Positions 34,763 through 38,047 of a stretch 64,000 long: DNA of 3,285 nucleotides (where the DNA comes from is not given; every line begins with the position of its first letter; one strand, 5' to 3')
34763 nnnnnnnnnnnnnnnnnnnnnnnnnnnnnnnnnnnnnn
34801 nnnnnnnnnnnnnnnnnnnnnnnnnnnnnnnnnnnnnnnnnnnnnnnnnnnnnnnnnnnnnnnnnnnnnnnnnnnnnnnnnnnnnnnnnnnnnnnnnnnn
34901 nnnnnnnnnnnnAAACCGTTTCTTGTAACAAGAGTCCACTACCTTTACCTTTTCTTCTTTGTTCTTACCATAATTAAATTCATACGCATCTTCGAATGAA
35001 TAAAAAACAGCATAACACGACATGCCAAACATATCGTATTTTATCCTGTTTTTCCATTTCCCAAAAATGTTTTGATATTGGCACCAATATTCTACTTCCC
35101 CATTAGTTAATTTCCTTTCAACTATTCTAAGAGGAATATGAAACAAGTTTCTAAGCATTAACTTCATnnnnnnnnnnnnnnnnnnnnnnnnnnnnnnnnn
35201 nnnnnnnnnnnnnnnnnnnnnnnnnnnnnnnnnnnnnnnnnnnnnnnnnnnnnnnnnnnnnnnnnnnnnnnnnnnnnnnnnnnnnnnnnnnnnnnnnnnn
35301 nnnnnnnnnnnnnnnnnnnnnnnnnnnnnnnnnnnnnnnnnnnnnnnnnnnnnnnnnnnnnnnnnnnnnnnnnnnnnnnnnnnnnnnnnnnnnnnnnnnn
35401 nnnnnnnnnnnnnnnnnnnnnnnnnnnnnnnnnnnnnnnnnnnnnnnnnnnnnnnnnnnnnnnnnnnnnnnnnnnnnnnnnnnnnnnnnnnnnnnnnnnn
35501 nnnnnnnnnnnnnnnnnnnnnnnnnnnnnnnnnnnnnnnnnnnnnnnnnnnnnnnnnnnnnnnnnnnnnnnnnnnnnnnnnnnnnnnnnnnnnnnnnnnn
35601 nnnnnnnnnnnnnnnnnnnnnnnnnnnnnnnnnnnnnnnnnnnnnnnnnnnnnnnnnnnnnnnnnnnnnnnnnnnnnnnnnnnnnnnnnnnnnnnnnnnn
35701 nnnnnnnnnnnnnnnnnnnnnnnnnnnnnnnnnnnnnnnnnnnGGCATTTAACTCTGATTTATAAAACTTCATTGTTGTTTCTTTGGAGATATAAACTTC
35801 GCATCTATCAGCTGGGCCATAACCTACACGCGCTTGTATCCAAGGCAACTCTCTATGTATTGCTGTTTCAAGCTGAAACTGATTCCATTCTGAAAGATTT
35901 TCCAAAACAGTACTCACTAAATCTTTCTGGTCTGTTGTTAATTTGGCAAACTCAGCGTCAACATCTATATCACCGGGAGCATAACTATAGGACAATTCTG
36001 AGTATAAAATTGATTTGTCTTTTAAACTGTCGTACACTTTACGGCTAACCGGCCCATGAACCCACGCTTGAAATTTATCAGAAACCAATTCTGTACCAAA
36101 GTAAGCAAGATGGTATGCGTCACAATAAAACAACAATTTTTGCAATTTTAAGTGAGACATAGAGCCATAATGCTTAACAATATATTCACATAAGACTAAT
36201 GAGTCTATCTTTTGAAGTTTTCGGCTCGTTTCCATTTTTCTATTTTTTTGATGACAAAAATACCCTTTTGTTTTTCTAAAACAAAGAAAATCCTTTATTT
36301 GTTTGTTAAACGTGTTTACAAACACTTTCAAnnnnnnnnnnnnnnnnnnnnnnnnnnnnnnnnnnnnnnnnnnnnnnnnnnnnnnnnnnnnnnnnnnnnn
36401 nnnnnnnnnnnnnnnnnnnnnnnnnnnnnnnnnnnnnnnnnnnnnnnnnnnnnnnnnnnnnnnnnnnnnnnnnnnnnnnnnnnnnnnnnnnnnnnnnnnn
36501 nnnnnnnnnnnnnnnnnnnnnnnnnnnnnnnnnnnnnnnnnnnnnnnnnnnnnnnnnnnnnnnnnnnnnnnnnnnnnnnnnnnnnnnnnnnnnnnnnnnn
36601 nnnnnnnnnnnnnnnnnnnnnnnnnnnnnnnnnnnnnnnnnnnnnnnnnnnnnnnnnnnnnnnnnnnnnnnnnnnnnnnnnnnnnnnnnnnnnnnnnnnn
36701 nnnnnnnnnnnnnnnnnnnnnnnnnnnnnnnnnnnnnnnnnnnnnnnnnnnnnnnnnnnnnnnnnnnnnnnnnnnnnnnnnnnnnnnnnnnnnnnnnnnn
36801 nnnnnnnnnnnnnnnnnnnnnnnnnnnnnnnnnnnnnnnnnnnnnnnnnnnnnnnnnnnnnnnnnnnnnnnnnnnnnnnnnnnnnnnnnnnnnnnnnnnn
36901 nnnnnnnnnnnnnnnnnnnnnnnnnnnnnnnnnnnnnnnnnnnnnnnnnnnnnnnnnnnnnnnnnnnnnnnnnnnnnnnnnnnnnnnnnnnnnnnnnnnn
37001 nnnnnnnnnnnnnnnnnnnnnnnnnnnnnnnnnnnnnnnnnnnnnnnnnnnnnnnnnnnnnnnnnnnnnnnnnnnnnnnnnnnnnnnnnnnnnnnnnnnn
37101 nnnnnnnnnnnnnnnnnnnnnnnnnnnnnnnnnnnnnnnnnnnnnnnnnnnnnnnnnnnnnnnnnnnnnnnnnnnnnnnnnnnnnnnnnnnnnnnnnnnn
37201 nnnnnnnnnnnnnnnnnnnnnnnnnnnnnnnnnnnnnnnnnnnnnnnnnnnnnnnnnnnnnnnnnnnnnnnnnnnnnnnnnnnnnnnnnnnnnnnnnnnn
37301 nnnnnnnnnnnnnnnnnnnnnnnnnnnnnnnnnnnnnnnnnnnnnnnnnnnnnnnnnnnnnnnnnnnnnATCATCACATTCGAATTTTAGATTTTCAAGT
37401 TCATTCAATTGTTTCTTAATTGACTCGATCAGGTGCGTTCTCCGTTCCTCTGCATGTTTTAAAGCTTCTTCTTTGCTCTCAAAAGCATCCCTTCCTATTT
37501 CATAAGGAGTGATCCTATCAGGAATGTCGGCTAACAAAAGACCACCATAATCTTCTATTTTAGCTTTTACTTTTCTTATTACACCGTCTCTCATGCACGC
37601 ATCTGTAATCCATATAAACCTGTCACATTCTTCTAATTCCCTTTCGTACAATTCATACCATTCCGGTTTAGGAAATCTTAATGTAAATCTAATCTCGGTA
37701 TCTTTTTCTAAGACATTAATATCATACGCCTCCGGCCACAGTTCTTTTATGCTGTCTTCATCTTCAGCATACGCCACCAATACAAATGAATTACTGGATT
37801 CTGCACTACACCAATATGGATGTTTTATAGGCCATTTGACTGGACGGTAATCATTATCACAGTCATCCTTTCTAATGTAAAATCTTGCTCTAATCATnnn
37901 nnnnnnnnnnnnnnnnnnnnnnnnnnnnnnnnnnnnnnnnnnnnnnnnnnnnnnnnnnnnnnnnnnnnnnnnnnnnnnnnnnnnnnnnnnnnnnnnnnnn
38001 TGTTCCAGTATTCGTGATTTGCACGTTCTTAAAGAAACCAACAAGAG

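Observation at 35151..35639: Pair of diverged paralogous Zn-ribbon proteins, 35151-35639 and 55529-55933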

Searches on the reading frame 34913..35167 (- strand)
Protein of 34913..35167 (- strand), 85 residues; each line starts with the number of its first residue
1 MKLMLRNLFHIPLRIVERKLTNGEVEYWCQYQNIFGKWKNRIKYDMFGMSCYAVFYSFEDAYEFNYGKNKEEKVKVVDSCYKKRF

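Call 24: search_protein_families(library=pfam, proteins=[window:34913-35167:-], max_evalue=0.01)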
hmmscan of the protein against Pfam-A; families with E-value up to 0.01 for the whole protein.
window:34913-35167:- (85 aa): 0 families

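Call 25: search_protein_families(library=phrogs, proteins=[window:34913-35167:-], max_evalue=0.001)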
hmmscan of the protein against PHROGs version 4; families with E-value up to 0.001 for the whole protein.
window:34913-35167:- (85 aa): 0 families

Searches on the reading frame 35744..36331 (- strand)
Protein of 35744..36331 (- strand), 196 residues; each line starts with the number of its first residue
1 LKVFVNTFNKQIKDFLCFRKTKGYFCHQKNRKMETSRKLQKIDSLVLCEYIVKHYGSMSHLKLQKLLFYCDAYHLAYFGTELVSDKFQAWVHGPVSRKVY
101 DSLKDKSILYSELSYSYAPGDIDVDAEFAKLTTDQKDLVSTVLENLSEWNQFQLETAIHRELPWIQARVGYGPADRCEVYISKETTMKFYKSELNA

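Call 24: search_protein_families(library=pfam, proteins=[window:35744-36331:-], max_evalue=0.01)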
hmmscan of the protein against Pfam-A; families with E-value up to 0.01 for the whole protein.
window:35744-36331:- (196 aa): 1 family
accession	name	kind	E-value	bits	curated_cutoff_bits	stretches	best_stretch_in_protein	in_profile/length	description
PF13274.11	SocA_Panacea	-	2.1e-20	74.2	25.7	1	63-164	1-112/113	Antitoxin SocA-like, Panacea domain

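Call 25: search_protein_families(library=phrogs, proteins=[window:35744-36331:-], max_evalue=0.001)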
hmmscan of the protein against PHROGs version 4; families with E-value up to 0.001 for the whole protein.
window:35744-36331:- (196 aa): 2 families
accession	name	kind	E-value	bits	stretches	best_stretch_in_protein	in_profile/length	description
phrog_1281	-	unknown function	5.9e-30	105.4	1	40-194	6-154/195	-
phrog_10390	-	unknown function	5.3e-23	83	1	38-193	144-294/299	-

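Call 65: search_protein_families(library=padloc, proteins=[window:35744-36235:-], max_evalue=0.1)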
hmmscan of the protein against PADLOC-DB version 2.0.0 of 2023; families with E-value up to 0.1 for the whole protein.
window:35744-36235:- (164 aa): 0 families

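Call 86: search_dna_similar(query=window:35744-36235:-, collection=phages, mode=protein, max_rows=12, max_evalue=0.00001)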
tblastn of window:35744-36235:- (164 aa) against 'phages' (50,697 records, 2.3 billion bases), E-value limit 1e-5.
Records with a match: 63; places in all: 67; records where one place covers at least 80% of the query: 31.
Best place of each record, by identity: 60-80% 1; <60% 62.
By first word of the organism name: Bacteriophage 18; Paenibacillus 15; Streptococcus 9; Pseudomonas 6; Escherichia 5; Mycobacterium 3; Cylindrospermopsis 2; Salmonella 2; Bacteroides 1; Moraxella 1; and 1 more.
By host as written in the record: Helicobacter cinaedi 12; Paenibacillus larvae 11; Pseudomonas aeruginosa 6; - 4; Paenibacillus larvae ATCC 9545 2; Paenibacillus larvae 2006 2; Salmonella serovar Haardt 2; Bacteroides intestinalis BG4 1; and 23 more.
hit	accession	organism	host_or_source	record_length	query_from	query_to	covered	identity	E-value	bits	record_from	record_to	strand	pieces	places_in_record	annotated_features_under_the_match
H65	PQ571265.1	Bacteroides phage BI-TP1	Bacteroides intestinalis BG4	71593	1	164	100%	66.5%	2e-68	229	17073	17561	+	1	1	hypothetical protein (x2)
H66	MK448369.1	Streptococcus satellite phage Javan219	Streptococcus equinus Sb18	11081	20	162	87%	33.3%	1e-12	70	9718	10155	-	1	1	hypothetical protein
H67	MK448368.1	Streptococcus satellite phage Javan218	Streptococcus equinus Sb17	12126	20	162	87%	33.3%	1e-12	70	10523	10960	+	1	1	hypothetical protein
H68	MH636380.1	Cylindrospermopsis raciborskii virus RM-2018a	Reeuwijkse Plassen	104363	26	159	82%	34.6%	7e-16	79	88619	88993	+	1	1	putative phage-associated protein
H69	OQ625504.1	Cylindrospermopsis phage Cr-LKS4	Cylindrospermopsis raciborskii KLL07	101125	26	159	82%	34.6%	1e-15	79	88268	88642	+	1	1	hypothetical protein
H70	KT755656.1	Paenibacillus phage Tripp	Paenibacillus larvae ATCC 9545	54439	15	162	90%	31.2%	4e-14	74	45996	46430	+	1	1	hypothetical protein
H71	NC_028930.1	Paenibacillus phage Tripp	Paenibacillus larvae ATCC 9545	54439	15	162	90%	31.2%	4e-14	74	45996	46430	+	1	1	DUF4065 domain-containing protein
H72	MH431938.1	Paenibacillus phage C7Cdelta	Paenibacillus larvae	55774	15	162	90%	31.2%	4e-14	74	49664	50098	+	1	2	hypothetical protein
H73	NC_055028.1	Paenibacillus phage C7Cdelta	Paenibacillus larvae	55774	15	162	90%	31.2%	4e-14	74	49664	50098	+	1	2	DUF4065 domain-containing protein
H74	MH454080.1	Paenibacillus phage Ley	Paenibacillus larvae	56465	26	164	85%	31.3%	8e-13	71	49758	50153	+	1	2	hypothetical protein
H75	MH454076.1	Paenibacillus phage Ash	Paenibacillus larvae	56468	26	164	85%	31.3%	8e-13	71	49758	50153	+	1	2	hypothetical protein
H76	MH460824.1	Paenibacillus phage Unity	Paenibacillus larvae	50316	26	164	85%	31.3%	2e-12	70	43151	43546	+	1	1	hypothetical protein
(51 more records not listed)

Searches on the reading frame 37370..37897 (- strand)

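Call 24: search_protein_families(library=pfam, proteins=[window:37370-37897:-], max_evalue=0.01)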
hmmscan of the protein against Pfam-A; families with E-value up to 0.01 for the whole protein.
window:37370-37897:- (176 aa): 0 families

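Call 25: search_protein_families(library=phrogs, proteins=[window:37370-37897:-], max_evalue=0.001)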
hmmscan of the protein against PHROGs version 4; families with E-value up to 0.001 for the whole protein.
window:37370-37897:- (176 aa): 1 family
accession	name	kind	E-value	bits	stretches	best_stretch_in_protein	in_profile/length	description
phrog_22725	-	unknown function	2.1e-09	38.5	1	95-173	3-84/85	-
